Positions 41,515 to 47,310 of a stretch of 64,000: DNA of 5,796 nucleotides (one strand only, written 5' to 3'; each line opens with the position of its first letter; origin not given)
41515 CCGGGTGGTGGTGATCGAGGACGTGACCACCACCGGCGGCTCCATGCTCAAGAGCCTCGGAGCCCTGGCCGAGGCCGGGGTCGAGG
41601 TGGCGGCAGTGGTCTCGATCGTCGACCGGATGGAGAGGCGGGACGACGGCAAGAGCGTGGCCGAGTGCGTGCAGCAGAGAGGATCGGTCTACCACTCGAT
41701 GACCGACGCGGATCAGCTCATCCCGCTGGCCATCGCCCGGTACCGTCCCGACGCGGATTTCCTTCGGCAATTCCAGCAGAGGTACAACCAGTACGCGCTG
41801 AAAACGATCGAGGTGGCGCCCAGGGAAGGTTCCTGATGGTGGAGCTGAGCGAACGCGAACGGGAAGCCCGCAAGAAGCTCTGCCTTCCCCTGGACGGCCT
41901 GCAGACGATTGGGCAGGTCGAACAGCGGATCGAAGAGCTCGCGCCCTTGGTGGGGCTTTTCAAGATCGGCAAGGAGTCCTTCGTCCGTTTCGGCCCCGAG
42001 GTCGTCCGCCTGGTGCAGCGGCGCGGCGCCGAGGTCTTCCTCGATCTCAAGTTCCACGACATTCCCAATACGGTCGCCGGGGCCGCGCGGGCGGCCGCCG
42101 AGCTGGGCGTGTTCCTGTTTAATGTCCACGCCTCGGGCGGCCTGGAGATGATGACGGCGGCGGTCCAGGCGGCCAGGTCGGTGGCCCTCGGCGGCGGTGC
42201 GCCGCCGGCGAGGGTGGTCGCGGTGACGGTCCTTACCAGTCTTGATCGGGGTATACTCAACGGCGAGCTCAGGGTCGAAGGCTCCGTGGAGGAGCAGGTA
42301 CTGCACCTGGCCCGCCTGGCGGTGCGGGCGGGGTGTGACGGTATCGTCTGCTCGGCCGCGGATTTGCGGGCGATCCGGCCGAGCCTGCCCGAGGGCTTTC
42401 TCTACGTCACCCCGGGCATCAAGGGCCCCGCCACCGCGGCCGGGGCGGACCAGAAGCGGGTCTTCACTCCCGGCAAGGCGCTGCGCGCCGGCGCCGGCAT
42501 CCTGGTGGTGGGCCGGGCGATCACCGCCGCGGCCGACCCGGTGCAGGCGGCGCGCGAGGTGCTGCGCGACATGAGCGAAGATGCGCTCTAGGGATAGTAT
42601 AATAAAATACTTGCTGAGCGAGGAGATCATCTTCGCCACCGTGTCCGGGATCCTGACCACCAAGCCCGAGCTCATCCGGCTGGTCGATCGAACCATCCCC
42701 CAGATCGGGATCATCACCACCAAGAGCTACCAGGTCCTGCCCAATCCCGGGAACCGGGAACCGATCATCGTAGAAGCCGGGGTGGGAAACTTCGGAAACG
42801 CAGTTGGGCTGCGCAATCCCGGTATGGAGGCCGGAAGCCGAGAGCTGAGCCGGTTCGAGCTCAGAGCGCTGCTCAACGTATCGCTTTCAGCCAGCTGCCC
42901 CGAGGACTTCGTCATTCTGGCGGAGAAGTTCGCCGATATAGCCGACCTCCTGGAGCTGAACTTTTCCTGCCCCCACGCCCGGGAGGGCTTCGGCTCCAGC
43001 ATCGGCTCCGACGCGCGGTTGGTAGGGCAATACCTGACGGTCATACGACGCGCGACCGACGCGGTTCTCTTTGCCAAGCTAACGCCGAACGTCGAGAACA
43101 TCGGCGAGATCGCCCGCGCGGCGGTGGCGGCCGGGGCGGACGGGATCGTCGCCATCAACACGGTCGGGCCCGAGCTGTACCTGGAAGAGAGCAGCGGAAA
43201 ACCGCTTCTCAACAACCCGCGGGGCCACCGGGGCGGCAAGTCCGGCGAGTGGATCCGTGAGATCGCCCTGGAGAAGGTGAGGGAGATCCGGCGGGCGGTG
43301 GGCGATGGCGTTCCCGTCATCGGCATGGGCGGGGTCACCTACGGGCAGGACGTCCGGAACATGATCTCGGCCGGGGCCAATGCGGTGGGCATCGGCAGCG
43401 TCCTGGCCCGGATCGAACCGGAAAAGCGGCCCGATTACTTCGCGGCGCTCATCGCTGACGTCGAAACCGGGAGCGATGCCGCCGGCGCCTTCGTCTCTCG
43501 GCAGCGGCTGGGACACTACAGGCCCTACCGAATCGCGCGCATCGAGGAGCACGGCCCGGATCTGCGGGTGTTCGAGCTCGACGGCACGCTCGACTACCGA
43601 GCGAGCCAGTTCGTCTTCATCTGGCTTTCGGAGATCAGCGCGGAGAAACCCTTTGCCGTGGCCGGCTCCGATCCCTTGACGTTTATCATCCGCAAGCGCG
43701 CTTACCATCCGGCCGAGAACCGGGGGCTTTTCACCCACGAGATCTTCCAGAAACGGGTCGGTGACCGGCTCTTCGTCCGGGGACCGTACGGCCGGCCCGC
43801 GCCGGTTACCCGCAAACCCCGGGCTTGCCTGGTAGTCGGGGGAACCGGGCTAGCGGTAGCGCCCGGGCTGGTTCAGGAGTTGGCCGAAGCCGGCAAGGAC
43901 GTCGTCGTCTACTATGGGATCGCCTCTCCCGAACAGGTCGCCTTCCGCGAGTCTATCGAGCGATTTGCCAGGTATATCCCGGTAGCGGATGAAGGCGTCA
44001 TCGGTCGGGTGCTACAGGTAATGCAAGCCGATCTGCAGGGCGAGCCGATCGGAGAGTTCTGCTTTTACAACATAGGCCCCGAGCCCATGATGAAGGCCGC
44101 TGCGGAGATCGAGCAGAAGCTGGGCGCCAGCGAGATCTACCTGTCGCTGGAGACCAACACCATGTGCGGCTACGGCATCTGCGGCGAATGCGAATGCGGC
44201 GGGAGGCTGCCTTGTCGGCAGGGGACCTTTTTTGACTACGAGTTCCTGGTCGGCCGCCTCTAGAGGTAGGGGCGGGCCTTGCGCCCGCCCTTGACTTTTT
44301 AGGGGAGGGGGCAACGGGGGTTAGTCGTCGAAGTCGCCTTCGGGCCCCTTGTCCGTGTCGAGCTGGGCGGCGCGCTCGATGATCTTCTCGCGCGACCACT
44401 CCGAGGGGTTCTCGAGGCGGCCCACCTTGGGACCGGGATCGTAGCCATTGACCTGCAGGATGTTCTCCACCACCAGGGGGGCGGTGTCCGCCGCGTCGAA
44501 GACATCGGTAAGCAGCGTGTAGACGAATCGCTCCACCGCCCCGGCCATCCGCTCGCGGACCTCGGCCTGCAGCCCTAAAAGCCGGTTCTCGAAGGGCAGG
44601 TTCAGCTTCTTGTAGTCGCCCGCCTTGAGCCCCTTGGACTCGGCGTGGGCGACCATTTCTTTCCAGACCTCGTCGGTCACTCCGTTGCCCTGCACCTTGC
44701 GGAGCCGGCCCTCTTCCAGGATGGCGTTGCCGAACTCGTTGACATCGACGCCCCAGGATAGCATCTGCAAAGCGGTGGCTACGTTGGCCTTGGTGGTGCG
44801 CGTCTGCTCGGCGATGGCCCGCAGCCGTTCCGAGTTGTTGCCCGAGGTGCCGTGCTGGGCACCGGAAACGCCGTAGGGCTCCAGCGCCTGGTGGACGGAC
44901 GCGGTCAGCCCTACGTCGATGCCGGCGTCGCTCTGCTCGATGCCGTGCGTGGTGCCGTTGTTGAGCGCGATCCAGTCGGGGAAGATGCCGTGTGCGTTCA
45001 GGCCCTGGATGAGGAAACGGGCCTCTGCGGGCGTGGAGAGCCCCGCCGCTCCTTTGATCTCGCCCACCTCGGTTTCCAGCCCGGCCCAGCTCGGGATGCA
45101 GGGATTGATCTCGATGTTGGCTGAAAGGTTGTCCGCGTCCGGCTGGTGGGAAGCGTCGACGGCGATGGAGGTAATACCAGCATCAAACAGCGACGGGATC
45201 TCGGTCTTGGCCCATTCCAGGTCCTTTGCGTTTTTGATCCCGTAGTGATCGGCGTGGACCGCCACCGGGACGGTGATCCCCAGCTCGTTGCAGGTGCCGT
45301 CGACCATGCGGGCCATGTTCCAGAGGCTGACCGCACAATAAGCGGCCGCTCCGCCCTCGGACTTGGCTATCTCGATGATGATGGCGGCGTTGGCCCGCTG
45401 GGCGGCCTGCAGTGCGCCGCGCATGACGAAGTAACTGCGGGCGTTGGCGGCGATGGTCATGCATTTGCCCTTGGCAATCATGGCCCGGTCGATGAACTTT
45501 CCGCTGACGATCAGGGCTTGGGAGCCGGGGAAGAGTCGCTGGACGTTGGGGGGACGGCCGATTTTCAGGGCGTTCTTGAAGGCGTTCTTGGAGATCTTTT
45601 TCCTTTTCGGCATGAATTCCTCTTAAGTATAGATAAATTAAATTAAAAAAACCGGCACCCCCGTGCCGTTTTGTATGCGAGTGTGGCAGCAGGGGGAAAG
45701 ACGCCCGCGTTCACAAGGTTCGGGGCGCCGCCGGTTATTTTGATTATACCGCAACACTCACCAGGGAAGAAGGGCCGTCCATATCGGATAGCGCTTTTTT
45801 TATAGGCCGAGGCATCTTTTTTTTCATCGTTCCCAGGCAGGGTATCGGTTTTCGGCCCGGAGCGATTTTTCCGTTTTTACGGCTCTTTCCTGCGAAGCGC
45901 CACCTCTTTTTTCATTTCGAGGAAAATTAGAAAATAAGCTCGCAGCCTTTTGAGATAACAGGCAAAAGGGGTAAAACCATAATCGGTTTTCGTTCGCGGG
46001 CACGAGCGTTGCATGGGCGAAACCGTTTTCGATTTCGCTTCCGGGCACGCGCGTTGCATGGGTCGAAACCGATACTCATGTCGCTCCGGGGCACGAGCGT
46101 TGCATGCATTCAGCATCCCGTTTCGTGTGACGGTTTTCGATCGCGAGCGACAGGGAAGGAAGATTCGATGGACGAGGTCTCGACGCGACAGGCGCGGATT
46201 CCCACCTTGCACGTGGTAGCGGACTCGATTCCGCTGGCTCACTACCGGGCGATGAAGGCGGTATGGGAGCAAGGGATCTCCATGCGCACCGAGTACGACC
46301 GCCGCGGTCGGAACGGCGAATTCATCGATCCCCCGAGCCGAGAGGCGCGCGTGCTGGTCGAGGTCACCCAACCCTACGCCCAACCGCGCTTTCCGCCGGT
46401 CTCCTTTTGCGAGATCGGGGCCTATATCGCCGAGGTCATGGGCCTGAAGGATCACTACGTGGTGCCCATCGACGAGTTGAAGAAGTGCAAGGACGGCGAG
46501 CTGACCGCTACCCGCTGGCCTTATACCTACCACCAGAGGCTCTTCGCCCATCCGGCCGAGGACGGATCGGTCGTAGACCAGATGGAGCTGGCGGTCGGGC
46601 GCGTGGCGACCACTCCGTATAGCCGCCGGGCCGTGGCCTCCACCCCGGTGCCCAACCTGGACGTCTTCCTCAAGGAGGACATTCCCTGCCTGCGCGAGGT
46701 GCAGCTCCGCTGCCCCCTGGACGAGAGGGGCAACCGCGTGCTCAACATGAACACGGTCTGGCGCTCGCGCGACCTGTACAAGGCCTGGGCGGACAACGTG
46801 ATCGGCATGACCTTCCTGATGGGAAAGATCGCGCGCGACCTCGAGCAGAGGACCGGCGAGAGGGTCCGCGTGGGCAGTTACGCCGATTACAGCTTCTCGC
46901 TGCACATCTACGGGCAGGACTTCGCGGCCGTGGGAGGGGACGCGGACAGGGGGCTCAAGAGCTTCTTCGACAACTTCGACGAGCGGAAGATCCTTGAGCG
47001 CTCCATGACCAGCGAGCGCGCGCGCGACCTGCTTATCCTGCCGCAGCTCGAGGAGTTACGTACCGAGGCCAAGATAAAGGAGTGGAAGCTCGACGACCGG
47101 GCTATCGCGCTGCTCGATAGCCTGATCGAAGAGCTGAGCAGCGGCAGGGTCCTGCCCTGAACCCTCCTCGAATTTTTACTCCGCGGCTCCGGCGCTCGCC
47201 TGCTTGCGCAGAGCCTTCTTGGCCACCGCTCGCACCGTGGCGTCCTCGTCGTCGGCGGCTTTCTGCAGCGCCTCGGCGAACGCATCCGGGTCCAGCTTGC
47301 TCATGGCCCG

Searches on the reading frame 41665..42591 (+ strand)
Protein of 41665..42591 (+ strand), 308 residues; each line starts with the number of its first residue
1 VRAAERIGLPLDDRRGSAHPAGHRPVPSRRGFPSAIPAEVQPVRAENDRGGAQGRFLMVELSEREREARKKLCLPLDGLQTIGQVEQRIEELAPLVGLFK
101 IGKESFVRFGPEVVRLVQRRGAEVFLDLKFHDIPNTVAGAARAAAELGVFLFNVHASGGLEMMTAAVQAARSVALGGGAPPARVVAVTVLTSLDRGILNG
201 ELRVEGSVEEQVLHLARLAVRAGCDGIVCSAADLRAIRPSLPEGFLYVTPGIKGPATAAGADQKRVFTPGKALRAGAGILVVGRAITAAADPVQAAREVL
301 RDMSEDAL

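Call 52: search_protein_families(library=pfam, proteins=[window:41665-42591:+], max_evalue=0.001)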
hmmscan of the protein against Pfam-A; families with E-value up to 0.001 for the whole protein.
window:41665-42591:+ (308 aa): 1 family
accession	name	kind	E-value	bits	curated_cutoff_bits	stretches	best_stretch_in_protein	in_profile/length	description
PF00215.30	OMPdecase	-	1.4e-51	176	27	1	71-298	2-220/221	Orotidine 5'-phosphate decarboxylase / HUMPS family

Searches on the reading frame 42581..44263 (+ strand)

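Call 3: search_protein_families(library=pfam, proteins=[window:42581-44263:+], max_evalue=0.1)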
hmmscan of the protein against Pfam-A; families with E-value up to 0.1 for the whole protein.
window:42581-44263:+ (560 aa): 6 families
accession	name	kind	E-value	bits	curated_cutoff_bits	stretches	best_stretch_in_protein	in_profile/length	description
PF01180.27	DHO_dh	-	1.6e-43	149.4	27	1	40-275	35-272/291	Dihydroorotate dehydrogenase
PF00478.31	IMPDH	-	9.8e-06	25.2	25.6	1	238-279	202-243/345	IMP dehydrogenase / GMP reductase domain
PF03060.21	NMO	-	4.7e-05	23.4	28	1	215-274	169-224/331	Nitronate monooxygenase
PF00175.26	NAD_binding_1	-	0.00025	22.1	22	1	417-508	1-108/109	Oxidoreductase NAD-binding domain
PF01070.24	FMN_dh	-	0.0013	18.3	24.9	1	179-273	233-303/350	FMN-dependent dehydrogenase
PF00977.27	His_biosynth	-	0.061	13.2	23.6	0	229-275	61-222/228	Histidine biosynthesis protein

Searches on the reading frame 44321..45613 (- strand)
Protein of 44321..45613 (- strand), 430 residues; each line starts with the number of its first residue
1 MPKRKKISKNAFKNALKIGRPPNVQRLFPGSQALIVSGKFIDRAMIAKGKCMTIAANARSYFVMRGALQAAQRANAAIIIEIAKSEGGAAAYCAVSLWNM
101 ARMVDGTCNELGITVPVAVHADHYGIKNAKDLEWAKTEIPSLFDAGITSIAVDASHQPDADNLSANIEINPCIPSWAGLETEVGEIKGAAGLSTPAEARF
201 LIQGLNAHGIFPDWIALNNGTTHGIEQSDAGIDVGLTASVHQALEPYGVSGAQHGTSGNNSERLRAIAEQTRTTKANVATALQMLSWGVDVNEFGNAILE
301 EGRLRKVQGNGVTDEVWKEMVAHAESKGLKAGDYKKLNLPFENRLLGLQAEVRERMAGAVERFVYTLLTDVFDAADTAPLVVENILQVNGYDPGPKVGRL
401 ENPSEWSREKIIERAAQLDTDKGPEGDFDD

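Call 3: search_protein_families(library=pfam, proteins=[window:44321-45613:-], max_evalue=0.1)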
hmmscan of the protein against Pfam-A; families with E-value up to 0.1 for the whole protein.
window:44321-45613:- (430 aa): 3 families
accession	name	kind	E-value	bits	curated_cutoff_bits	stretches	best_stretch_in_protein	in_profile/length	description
PF01116.26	F_bP_aldolase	-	3.7e-23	82.9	25.5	1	47-288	11-239/277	Fructose-bisphosphate aldolase class-II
PF20451.3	Calmod_bind_M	-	0.029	15.4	24.5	1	297-325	37-65/67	Calmodulin binding protein central domain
PF00298.24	Ribosomal_L11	-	0.048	14.5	21.4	0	79-115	35-69/69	Ribosomal protein L11, RNA binding domain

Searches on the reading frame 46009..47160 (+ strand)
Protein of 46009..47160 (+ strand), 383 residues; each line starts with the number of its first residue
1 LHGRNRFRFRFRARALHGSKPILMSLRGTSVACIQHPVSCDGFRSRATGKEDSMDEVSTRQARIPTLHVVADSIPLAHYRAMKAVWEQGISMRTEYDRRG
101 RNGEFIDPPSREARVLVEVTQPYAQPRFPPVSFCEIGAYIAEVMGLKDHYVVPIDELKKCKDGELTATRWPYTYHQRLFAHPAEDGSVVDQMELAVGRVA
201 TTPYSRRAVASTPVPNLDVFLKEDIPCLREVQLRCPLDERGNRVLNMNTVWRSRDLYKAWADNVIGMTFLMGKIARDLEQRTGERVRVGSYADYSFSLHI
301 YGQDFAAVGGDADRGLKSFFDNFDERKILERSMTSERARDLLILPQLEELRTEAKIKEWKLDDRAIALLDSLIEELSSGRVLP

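Call 3: search_protein_families(library=pfam, proteins=[window:46009-47160:+], max_evalue=0.1)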
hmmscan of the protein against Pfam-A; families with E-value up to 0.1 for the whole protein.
window:46009-47160:+ (383 aa): 1 family
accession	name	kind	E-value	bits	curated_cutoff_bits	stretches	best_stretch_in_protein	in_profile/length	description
PF00303.24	Thymidylat_synt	-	2.2e-06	27.4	24.3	1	174-308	94-218/266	Thymidylate synthase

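Call 4: search_protein_families(library=ncbifam, proteins=[window:46009-47160:+], max_evalue=0.1)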
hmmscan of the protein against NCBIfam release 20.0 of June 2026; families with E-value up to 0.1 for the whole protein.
window:46009-47160:+ (383 aa): 4 families
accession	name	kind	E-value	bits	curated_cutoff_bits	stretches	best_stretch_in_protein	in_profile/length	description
TIGR03283.1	thy_syn_methano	equivalog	1.1e-26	93.7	174.55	1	71-307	5-200/201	thymidylate synthase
NF002497.0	PRK01827.1-3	equivalog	0.00036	20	327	1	174-290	94-204/264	thymidylate synthase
NF002499.0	PRK01827.1-5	equivalog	0.0071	15.6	405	1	174-290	94-204/264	thymidylate synthase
NF002496.0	PRK01827.1-2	equivalog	0.071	12.2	325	1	181-287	155-255/318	thymidylate synthase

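Call 65: search_protein_families(library=padloc, proteins=[window:46009-47160:+], max_evalue=0.01)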
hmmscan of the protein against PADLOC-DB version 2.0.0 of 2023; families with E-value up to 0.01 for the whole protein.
window:46009-47160:+ (383 aa): 0 families
